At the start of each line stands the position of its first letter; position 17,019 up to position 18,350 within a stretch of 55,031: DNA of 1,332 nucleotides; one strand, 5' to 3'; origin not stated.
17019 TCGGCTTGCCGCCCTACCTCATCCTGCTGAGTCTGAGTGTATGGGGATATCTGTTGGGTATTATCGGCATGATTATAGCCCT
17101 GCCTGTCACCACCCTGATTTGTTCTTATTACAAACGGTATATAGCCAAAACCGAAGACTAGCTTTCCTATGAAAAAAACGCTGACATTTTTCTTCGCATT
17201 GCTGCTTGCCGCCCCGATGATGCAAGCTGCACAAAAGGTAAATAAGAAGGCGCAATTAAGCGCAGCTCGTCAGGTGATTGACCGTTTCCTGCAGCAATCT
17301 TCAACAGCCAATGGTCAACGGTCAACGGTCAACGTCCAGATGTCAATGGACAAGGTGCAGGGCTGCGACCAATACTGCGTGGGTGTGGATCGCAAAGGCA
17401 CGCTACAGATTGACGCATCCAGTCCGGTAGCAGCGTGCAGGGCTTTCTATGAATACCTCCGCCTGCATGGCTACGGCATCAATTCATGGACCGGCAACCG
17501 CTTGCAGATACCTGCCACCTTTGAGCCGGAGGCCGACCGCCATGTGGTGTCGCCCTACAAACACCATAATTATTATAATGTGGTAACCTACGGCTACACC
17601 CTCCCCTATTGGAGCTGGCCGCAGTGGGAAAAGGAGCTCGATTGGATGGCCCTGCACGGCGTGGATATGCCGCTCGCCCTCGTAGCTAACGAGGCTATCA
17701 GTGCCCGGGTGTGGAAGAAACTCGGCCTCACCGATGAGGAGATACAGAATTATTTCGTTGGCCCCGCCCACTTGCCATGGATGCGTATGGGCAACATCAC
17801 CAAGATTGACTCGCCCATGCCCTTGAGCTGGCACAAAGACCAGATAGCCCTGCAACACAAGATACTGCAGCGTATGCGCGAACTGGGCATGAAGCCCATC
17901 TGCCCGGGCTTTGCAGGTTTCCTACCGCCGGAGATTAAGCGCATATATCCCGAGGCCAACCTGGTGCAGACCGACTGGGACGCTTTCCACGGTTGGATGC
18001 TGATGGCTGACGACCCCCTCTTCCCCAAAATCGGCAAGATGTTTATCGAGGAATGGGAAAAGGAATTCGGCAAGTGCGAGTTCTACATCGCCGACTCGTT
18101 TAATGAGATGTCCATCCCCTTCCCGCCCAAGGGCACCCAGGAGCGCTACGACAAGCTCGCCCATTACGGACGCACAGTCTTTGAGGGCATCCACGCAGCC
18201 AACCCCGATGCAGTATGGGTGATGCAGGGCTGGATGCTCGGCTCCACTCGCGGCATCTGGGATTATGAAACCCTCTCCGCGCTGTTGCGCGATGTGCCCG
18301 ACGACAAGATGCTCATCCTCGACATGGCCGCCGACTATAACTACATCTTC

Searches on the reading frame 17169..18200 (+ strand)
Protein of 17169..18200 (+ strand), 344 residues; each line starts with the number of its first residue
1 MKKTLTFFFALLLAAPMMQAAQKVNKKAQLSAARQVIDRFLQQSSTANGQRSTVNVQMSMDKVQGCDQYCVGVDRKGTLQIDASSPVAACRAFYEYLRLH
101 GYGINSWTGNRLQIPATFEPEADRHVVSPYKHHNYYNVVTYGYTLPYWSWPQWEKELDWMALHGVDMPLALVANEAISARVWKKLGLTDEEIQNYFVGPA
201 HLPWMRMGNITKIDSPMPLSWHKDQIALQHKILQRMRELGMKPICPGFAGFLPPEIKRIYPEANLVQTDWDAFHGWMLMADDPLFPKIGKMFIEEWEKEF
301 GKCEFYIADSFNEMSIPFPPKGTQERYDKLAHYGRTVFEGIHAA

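Call 35: find_homologous_proteins(query=window:17169-18200:+, max_evalue=1e-30)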
Query window:17169-18200:+ (344 aa): 133 proteins with E <= 1e-30 among 1515 candidates; the best 120 are listed.
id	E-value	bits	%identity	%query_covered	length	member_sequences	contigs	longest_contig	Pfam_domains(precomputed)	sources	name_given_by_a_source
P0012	2.3e-130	453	66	83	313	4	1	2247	PF12971.13,PF05089.19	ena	-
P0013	9.9e-130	451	64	86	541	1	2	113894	PF12971.13,PF05089.19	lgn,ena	-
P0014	3.1e-129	449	57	98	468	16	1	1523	PF12971.13,PF05089.19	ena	-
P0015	5.4e-129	448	56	98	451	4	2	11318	PF12971.13,PF05089.19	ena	-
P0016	9.3e-129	448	58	98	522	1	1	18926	PF12971.13,PF05089.19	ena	-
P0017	1.1e-126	441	64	84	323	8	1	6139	PF12971.13,PF05089.19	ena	-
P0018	1.4e-123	431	58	91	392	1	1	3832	PF12971.13,PF05089.19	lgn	-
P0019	6.6e-122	425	53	99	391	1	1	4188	PF12971.13,PF05089.19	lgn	-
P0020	4.3e-121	422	55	100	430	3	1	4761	PF12971.13,PF05089.19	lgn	-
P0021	1.2e-118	414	52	100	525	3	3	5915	PF12971.13,PF05089.19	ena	-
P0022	7.0e-118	412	53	99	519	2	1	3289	PF12971.13,PF05089.19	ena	-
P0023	3.3e-117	410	53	98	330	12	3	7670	PF12971.13,PF05089.19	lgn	-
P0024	1.3e-116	408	52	99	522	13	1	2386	PF12971.13,PF05089.19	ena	-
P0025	4.0e-116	406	52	99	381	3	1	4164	PF12971.13,PF05089.19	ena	-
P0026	2.3e-115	404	55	93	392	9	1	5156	PF12971.13,PF05089.19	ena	-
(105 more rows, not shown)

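Call 73: predict_structure(alignment_id=A5)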
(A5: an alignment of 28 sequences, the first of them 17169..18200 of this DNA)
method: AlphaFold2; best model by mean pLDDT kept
length: 344 residues; sequences in the alignment: 28
mean_pLDDT: 85.3   pTM: 0.83
mean pLDDT of the five models: 85.3, 84.9, 84.1, 83.8, 83.7
residues with pLDDT >= 90: 185; 70-90: 110; 50-70: 40; < 50: 9
segments of 3 or more residues with pLDDT < 50: 137-144
pLDDT, mean of each block of 10 residues (from residue 1): 73 80 86 95 74 92 97 97 98 95 77 90 96 62 62 90 90 89 95 72 56 67 91 94 90 94 88 82 95 97 85 69 90 92 93
secondary structure, 60 per line:
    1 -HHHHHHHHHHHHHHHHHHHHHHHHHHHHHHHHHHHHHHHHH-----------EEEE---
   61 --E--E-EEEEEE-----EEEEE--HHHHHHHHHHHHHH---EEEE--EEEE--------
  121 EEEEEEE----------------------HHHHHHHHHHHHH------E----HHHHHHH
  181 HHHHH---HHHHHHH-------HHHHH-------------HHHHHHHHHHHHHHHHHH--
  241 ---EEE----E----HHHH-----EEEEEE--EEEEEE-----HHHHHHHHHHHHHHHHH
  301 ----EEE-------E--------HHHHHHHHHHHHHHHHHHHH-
elements in order: H2-42 E54-57 E68-73 E79-83 H86-99 E103-106 E109-112 E121-127 H150-162 H174-185 H189-195 H203-207 H221-238 E244-246 H256-259 E265-270 E273-278 H284-300 E305-307 H324-343
